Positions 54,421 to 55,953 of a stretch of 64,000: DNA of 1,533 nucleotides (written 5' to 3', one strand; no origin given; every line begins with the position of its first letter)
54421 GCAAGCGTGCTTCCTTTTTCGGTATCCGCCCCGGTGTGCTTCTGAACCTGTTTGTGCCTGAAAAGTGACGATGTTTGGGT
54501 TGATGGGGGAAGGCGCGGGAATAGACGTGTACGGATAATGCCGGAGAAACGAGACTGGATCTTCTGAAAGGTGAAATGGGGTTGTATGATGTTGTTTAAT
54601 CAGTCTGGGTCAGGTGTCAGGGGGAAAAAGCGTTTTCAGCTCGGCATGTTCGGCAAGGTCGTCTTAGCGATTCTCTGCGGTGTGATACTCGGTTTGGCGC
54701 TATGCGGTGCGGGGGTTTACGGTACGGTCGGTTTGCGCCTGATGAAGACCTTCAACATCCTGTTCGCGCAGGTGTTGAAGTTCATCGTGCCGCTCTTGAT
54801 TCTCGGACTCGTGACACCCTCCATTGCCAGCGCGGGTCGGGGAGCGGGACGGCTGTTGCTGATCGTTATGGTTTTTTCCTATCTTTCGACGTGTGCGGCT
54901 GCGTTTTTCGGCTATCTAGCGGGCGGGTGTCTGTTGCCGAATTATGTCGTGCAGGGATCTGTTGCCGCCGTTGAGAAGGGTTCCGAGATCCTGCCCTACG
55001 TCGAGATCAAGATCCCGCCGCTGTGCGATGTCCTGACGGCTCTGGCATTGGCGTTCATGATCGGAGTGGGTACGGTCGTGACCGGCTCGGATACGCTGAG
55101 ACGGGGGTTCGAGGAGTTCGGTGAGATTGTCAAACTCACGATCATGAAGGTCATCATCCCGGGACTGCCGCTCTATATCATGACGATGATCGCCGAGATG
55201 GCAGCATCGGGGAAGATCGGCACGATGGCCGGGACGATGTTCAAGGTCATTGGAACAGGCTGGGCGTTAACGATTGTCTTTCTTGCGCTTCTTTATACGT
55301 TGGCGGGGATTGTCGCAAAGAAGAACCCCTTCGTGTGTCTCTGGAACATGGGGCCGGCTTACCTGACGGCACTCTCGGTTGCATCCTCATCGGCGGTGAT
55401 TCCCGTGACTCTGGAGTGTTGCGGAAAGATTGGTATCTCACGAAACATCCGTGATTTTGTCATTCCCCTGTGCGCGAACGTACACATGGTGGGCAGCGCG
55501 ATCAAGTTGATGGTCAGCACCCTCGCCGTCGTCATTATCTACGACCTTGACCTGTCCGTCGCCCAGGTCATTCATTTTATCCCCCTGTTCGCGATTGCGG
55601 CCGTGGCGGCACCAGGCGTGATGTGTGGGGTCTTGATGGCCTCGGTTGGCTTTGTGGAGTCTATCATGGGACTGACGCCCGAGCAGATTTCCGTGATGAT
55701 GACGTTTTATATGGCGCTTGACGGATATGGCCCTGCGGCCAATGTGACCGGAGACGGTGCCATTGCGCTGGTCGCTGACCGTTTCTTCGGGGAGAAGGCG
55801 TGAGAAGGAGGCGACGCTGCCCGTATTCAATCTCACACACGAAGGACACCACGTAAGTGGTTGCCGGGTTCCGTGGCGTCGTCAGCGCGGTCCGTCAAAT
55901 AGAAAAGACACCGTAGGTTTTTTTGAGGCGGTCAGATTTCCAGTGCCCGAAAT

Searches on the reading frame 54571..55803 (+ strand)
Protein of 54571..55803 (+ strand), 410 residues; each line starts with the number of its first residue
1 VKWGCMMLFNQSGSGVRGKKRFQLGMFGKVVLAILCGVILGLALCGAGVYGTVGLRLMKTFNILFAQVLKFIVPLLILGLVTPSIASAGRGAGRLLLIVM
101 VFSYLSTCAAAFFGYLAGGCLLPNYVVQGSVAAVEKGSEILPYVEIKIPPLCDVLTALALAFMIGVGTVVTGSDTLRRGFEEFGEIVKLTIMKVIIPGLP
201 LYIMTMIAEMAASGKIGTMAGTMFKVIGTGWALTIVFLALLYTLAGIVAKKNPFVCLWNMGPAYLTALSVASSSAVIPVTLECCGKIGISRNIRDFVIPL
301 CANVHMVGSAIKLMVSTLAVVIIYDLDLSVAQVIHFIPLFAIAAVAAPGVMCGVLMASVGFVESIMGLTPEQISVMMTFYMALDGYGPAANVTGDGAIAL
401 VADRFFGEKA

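Call 10: search_protein_families(library=pfam, proteins=[window:54571-55803:+])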
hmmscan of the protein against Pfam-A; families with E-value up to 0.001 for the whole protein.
window:54571-55803:+ (410 aa): 1 family
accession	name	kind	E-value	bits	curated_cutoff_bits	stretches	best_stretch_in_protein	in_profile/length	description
PF00375.23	SDF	-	2.9e-66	224.5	27.9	1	27-404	2-386/387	Sodium:dicarboxylate symporter family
